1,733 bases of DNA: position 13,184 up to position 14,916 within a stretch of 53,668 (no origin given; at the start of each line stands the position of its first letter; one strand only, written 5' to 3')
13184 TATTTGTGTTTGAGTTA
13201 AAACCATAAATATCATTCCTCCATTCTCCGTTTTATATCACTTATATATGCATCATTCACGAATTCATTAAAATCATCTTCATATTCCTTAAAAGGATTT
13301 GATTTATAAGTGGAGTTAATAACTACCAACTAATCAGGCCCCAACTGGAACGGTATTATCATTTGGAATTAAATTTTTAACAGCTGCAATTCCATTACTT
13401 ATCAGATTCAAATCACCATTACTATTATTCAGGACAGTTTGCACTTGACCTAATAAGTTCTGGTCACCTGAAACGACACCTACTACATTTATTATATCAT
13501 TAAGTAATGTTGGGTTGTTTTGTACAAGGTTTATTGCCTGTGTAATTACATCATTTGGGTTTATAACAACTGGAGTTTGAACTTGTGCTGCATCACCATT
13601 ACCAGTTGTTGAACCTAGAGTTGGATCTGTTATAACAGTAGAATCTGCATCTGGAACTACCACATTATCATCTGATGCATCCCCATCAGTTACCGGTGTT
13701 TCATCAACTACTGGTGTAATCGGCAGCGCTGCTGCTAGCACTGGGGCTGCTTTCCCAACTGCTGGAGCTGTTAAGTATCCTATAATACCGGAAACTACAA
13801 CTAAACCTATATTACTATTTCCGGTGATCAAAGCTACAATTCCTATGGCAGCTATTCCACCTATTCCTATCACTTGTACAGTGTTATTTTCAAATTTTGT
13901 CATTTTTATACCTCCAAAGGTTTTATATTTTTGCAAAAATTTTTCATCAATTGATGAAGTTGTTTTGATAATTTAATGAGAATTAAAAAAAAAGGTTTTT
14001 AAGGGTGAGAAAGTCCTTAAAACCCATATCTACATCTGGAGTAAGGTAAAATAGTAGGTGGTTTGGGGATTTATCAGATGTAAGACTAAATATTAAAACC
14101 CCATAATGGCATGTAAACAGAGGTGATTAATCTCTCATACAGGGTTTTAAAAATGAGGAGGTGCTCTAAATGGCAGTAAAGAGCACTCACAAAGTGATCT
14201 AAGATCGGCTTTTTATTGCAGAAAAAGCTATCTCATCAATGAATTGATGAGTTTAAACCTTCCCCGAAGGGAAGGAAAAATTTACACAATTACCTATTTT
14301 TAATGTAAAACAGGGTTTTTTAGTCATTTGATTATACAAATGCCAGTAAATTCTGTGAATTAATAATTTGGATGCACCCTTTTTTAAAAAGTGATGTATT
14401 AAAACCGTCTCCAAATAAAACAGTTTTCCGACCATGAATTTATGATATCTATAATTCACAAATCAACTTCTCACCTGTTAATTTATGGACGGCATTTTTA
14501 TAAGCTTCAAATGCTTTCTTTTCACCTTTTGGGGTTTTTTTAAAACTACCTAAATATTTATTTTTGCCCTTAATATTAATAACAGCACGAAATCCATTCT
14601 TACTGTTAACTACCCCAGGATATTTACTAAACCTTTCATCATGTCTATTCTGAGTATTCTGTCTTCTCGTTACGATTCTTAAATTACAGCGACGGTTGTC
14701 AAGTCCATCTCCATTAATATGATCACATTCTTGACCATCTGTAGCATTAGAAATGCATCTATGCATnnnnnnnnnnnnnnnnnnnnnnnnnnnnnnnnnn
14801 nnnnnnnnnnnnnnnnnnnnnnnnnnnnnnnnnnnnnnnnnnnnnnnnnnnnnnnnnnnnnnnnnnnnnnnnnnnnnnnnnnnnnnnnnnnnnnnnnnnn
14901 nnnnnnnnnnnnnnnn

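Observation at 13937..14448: Stem-rich candidate viral ncRNA of about 300 nt between the early and late gene blocks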

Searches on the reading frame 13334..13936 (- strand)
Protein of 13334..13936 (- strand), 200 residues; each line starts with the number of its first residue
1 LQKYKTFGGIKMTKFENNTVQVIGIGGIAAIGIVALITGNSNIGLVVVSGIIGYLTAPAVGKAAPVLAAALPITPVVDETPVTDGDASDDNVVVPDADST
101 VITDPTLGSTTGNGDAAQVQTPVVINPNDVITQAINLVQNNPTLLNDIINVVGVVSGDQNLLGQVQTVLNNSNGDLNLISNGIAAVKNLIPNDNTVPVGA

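Call 12: search_protein_families(library=pfam, proteins=[window:13334-13936:-], max_evalue=0.01)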
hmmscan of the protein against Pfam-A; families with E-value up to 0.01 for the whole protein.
window:13334-13936:- (200 aa): 0 families

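Call 13: search_protein_families(library=phrogs, proteins=[window:13334-13936:-], max_evalue=0.01)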
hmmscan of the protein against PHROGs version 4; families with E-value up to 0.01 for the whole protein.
window:13334-13936:- (200 aa): 1 family
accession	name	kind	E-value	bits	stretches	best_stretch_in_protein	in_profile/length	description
phrog_13825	-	unknown function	0.0064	17.6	1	10-55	3-45/61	-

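Call 37: find_related_loci(query=window:13334-13903:-, collection=viral_contigs, flank=5000)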
Query window:13334-13903:- (189 aa) in viral_contigs; peptide patterns used: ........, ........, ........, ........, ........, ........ (x = any residue, [..] = any of these).
16 stretches matched a pattern; 1 encode a relative of the query (tblastn E <= 1e-3); 1 distinct loci.
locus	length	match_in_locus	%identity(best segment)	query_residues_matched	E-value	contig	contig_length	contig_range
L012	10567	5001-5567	98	1-189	6e-112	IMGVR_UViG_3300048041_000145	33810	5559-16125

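Call 42: find_encoding_contigs(protein=window:13334-13903:-, flank=3000, max_places=10)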
Protein window:13334-13903:- (189 aa): 19 contigs read that carry it; 10 places shown.
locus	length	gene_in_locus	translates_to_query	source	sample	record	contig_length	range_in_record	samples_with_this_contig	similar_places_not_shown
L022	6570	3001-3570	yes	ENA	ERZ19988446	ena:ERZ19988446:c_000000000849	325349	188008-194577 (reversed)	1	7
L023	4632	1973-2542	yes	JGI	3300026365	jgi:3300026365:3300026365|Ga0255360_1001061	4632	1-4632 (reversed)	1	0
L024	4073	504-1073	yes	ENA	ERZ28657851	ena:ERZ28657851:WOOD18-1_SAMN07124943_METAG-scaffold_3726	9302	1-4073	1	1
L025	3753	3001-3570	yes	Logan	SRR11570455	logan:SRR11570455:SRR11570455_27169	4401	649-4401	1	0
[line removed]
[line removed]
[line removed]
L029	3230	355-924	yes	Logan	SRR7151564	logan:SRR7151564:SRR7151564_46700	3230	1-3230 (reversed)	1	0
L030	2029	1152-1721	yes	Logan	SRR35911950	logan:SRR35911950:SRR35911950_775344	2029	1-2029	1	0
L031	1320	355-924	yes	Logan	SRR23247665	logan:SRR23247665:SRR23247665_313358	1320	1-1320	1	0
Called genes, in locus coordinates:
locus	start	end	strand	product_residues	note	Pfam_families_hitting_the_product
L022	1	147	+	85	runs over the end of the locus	-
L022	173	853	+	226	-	-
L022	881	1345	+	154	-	-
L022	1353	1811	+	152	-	PF08271:Zn_Ribbon_TF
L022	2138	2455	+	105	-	PF13392:HNH_3 (weak)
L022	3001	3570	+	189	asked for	-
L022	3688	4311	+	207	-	-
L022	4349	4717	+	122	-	-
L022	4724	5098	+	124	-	-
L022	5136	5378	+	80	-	-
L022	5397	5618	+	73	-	-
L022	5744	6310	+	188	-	-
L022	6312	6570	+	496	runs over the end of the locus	-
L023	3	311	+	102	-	?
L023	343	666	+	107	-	-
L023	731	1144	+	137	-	PF08271:Zn_Ribbon_TF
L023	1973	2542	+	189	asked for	-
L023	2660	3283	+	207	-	-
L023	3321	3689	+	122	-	-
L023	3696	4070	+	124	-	-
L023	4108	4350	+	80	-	-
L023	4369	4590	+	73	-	-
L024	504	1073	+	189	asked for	-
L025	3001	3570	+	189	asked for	-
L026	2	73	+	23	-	?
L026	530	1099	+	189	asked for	-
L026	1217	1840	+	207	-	-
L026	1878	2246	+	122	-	-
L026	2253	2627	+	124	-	-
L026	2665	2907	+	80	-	-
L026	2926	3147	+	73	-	-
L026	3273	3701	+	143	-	?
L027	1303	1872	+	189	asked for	-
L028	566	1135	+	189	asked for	-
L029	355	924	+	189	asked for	-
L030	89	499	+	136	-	-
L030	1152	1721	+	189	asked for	-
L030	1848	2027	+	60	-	?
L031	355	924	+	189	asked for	-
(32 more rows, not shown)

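Call 46: find_homologous_proteins(query=window:13334-13903:-, max_evalue=0.001)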
Query window:13334-13903:- (189 aa): 4 proteins with E <= 0.001 among 1735 candidates.
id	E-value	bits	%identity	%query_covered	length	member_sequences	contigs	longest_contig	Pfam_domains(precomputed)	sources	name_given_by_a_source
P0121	2.3e-103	362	98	100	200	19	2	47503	-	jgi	jgi:hypothetical protein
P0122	5.8e-80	285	81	100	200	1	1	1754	-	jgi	jgi:hypothetical protein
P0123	8.4e-26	109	47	92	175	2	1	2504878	-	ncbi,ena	-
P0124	9.2e-26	109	76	40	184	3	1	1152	-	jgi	-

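Call 47: find_encoding_contigs(protein=P0122, flank=5000, max_places=5)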
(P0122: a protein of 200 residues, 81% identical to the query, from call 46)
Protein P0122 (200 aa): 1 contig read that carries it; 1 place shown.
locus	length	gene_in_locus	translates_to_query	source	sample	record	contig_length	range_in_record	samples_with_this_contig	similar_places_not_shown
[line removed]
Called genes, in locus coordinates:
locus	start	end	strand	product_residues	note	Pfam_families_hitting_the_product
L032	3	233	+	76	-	?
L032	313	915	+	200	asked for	-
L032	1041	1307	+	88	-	-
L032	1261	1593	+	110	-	-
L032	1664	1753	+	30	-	?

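Call 48: find_encoding_contigs(protein=P0123, flank=8000, max_places=5)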
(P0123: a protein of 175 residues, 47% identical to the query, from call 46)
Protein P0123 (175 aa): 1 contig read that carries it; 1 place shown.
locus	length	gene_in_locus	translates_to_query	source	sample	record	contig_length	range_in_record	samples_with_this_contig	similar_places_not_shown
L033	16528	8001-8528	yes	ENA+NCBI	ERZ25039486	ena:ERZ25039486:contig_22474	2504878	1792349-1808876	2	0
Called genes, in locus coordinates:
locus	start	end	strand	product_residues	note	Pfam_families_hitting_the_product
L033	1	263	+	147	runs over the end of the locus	-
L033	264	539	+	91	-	-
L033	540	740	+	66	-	-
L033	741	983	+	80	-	-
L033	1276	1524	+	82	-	-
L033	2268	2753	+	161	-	PF13392:HNH_3 (weak)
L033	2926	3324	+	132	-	-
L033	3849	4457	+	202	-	-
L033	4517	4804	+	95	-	-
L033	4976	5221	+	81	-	-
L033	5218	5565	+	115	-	-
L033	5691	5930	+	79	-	-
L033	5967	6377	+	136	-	-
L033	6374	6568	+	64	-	-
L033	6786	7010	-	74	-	-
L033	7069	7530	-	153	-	-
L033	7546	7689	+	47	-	-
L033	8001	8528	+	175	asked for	-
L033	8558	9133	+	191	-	-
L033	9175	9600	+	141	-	-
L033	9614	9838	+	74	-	-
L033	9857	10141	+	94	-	-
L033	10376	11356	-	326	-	-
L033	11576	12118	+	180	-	-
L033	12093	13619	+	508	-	PF17289:Terminase_6C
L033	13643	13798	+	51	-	-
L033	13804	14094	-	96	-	-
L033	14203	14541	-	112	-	-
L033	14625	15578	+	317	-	-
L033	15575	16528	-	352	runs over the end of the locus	PF06530:Phage_antitermQ (faint), PF13384:HTH_23 (faint), PF13518:HTH_28 (faint), PF13936:HTH_38 (faint), PF18024:HTH_50 (faint), PF19575:HTH_58 (faint), PF08281:Sigma70_r4_2 (faint), PF13404:HTH_AsnC-type (faint), +1 more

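Call 49: find_encoding_contigs(protein=P0124, flank=5000, max_places=5)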
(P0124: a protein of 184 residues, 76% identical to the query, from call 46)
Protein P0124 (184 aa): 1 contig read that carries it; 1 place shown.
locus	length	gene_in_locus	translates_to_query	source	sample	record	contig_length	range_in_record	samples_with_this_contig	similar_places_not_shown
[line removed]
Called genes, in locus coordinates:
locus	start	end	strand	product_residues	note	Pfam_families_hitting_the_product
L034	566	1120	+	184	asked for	-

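Call 60: find_homologous_proteins(query=A5, max_evalue=0.001)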
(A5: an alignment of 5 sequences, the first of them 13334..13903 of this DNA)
Query A5 (5 sequences) (189 aa, profile of the alignment): 9 proteins with E <= 0.001 among 8000 candidates.
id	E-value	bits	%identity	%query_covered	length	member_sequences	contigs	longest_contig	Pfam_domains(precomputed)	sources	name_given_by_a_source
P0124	4.9e-89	315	76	40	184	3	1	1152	-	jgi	-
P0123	3.2e-83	296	47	92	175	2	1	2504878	-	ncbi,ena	-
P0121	1.4e-77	278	98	100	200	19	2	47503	-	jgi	jgi:hypothetical protein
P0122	1.7e-76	274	81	100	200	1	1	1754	-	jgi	jgi:hypothetical protein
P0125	7.6e-35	139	43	100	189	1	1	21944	-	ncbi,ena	-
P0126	7.0e-15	74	56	33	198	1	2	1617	-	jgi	jgi:hypothetical protein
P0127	4.1e-13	68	48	40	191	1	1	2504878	-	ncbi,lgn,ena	-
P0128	2.0e-11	62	52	33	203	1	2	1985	-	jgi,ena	jgi:hypothetical protein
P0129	2.2e-10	59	51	33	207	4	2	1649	-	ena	-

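Call 61: find_encoding_contigs(protein=P0125, flank=6000, max_places=5)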
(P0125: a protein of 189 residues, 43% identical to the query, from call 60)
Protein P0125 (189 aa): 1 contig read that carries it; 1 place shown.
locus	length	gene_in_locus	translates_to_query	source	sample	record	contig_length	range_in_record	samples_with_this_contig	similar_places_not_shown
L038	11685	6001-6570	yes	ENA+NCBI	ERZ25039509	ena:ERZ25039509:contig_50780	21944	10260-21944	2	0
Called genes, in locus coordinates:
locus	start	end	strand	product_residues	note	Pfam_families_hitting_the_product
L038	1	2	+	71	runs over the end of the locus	-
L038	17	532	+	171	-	PF05869:Dam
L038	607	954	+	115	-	-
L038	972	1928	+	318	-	PF00847:AP2 (faint)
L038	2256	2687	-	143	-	-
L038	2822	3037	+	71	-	-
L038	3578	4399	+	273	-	-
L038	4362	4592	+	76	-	-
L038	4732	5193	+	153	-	-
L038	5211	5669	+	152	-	PF08271:Zn_Ribbon_TF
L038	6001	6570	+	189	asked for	-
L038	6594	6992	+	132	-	-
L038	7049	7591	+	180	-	-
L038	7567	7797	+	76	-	-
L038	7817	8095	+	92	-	-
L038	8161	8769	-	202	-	-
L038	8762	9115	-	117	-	-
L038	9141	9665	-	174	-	-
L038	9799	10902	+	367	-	PF03602:Cons_hypoth95 (faint), PF01555:N6_N4_Mtase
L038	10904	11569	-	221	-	PF07505:DUF5131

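Call 63: find_related_loci(query=A5, collection=viral_contigs, flank=3000)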
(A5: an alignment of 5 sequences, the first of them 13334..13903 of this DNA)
Query A5 (189 aa) in viral_contigs; peptide patterns used: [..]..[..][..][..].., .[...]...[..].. (x = any residue, [..] = any of these).
351 stretches matched a pattern; 1 encode a relative of the query (tblastn E <= 1e-3); 1 distinct loci.
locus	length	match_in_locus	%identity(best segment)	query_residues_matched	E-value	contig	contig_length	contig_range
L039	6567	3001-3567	98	1-189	4e-112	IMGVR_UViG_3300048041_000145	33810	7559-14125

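Call 64: find_encoding_contigs(protein=P0128, flank=3000, max_places=5)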
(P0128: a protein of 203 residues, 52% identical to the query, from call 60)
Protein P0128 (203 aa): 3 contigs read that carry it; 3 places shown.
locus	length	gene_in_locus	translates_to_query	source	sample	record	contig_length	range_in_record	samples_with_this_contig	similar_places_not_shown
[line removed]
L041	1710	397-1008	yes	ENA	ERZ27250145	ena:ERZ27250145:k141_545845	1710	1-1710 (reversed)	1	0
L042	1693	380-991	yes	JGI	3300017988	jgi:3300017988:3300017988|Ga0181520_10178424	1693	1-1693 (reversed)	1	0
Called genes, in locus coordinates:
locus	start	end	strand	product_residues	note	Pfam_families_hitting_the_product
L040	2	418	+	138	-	?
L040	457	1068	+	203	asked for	-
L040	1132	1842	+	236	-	-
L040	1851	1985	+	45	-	?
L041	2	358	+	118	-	?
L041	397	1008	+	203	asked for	-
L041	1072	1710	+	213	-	?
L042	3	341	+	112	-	?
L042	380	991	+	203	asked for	-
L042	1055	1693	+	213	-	?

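Call 65: find_encoding_contigs(protein=P0129, flank=3000, max_places=5)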
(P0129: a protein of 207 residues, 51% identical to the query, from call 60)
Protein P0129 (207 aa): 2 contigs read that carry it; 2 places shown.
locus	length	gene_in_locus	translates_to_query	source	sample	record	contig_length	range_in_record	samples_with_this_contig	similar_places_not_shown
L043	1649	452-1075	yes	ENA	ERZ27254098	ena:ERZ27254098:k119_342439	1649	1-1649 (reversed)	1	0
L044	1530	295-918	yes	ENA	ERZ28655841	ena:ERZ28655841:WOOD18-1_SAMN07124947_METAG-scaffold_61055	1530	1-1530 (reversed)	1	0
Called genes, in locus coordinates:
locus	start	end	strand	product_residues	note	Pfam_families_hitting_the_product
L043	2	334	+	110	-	?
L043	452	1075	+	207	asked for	-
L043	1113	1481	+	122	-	-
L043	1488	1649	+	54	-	?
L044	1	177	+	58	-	?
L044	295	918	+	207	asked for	-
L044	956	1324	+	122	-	-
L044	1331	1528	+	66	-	?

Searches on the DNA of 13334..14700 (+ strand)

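Call 5: search_rna_families(source=window, start=13700, end=14700, threshold=evalue, max_evalue=10, show_alignments=3)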
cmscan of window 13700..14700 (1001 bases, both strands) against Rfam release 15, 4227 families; matches with E-value up to 10: 5.
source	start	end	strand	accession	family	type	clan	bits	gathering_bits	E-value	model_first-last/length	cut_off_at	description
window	14208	14283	+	RF04345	Plastid-rps12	Cis-reg;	-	20.3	78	7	1-97/97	no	Plastid-rps12 3UTR RNA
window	14252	14356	+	RF04342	Plastid-psbA-1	Cis-reg;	CL00153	20.3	54.3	7.2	1-114/114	no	Plastid-psbA-1 3UTR RNA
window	14419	14479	-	RF00203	snoR160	Gene; snRNA; snoRNA; CD-box;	-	18.6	42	8.9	1-80/80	no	Small nucleolar RNA R160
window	13962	14026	+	RF02995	IMES-5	Gene; sRNA;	-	17.1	96.1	1.5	1-150/150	no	IMES-5 RNA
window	14081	14167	-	RF00746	mir-454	Gene; miRNA;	-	16.9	60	1.3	1-103/103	no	mir-454 microRNA precursor family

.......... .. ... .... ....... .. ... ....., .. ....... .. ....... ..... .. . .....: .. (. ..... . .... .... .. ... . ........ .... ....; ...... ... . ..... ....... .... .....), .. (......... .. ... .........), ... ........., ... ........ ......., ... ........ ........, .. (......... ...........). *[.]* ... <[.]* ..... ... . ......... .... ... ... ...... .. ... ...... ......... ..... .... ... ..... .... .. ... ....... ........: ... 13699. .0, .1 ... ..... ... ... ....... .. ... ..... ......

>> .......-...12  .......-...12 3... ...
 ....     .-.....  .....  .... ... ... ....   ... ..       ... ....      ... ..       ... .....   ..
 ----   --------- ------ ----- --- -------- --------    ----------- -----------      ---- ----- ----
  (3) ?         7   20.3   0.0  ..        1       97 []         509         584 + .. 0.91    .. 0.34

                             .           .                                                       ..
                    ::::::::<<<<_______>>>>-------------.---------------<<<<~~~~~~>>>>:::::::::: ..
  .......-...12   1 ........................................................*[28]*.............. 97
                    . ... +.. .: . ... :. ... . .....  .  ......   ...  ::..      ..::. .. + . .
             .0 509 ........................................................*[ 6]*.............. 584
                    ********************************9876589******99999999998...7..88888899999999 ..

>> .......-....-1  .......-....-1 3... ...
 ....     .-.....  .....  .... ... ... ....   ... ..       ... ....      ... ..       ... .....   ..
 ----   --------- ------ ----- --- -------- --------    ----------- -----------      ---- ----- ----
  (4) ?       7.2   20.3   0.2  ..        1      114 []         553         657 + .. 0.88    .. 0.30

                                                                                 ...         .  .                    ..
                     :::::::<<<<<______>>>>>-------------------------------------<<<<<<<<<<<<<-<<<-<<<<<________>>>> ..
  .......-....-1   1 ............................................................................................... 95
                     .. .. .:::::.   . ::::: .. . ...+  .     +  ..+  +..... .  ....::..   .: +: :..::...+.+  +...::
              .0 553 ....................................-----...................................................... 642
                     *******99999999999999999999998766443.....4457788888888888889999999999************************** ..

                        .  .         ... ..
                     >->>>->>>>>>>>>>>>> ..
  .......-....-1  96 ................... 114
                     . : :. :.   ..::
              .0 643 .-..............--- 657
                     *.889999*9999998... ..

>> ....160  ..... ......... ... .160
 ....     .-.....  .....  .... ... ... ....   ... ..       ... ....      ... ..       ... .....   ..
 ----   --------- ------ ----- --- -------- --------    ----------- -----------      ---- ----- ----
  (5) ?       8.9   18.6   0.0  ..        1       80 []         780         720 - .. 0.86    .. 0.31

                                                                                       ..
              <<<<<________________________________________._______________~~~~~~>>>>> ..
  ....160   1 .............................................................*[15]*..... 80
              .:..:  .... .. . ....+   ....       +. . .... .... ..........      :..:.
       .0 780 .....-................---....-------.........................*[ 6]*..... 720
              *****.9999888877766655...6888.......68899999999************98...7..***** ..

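Call 11: search_dna_similar(query=window:13800-14600:+, collection=phages, mode=distant)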
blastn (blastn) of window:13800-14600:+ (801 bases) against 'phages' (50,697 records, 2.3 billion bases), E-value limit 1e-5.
No match.

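Call 91: search_rna_families(sources=[L032, L034, L036, L038, L033, L023, L030], threshold=evalue, max_evalue=0.1)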
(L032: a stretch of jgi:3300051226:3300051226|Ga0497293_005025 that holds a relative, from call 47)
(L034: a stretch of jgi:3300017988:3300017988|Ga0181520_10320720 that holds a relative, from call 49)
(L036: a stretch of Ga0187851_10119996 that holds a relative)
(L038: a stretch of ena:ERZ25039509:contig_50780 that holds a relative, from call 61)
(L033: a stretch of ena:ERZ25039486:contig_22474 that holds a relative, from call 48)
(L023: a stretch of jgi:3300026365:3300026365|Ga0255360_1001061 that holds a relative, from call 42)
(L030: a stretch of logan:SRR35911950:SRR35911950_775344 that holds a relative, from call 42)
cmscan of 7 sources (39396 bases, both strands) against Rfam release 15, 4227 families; matches with E-value up to 0.1: 0.
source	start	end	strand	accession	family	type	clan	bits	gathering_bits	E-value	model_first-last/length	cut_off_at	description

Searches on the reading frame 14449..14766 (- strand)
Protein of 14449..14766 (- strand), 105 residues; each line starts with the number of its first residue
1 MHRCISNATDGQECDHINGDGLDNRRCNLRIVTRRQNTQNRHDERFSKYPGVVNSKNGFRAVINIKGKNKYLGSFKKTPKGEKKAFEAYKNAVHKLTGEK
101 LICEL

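Call 12: search_protein_families(library=pfam, proteins=[window:14449-14766:-], max_evalue=0.01)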
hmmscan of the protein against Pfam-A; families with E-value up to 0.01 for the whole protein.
window:14449-14766:- (105 aa): 1 family
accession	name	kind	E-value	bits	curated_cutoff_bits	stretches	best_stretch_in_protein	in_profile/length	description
PF13392.12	HNH_3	-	7.9e-07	29.1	24.8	1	12-38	19-45/46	HNH endonuclease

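Call 13: search_protein_families(library=phrogs, proteins=[window:14449-14766:-], max_evalue=0.01)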
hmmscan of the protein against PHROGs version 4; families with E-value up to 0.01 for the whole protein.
window:14449-14766:- (105 aa): 9 families
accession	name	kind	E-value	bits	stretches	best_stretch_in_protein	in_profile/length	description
phrog_99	-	DNA, RNA and nucleotide metabolism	5.3e-24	86.6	1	10-99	174-262/383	HNH endonuclease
phrog_4578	-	DNA, RNA and nucleotide metabolism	2.3e-13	51.2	1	8-100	26-118/130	HNH endonuclease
phrog_374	-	DNA, RNA and nucleotide metabolism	4e-12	46.7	1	9-99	321-409/617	HNH endonuclease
phrog_959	-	DNA, RNA and nucleotide metabolism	6.5e-08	33.4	1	8-48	73-113/138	HNH endonuclease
phrog_3593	-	DNA, RNA and nucleotide metabolism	3.1e-06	28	1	10-85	109-189/210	HNH endonuclease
phrog_36769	-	unknown function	1.5e-05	25.5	1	2-65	245-320/367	-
phrog_59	-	DNA, RNA and nucleotide metabolism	5e-05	23.8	1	11-66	205-246/423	HNH endonuclease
phrog_1492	-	DNA, RNA and nucleotide metabolism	0.00027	21.2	1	9-40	127-158/414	HNH endonuclease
phrog_30377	-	DNA, RNA and nucleotide metabolism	0.0051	18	1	2-44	13-58/82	HNH endonuclease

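Call 41: find_encoding_contigs(protein=window:14449-14766:-, flank=3000, max_places=10)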
Protein window:14449-14766:- (105 aa): 24 contigs read that carry it; 9 places shown.
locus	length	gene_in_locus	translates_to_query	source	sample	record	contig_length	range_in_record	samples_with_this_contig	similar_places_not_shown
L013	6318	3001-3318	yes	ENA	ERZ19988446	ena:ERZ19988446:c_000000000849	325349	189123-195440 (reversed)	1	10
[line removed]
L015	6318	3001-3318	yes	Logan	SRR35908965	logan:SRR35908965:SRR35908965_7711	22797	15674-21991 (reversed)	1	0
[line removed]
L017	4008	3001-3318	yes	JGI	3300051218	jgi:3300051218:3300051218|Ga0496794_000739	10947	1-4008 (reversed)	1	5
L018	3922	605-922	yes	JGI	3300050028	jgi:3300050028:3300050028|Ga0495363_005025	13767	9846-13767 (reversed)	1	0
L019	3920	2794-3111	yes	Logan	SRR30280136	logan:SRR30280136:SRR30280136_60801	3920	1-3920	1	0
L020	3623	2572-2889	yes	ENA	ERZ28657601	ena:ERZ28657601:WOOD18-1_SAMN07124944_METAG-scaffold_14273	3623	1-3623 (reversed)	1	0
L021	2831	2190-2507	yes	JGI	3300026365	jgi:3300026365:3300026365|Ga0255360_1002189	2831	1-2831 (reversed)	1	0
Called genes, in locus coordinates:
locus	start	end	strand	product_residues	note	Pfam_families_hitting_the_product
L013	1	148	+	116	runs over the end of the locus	-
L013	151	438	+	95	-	-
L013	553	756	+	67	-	-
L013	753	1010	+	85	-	-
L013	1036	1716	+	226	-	-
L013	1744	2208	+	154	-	-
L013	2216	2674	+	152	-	PF08271:Zn_Ribbon_TF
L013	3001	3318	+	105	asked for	PF13392:HNH_3 (weak)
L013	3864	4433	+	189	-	-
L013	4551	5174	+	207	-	-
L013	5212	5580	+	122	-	-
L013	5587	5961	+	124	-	-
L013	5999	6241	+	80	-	-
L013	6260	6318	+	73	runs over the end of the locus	-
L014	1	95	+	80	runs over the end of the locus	-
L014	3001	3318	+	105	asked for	PF13392:HNH_3 (weak)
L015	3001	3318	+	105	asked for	PF13392:HNH_3 (weak)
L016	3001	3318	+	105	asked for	PF13392:HNH_3 (weak)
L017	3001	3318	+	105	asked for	PF13392:HNH_3 (weak)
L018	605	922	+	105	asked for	PF13392:HNH_3 (weak)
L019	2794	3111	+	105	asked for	PF13392:HNH_3 (weak)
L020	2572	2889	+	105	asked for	PF13392:HNH_3 (weak)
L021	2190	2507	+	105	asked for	PF13392:HNH_3 (weak)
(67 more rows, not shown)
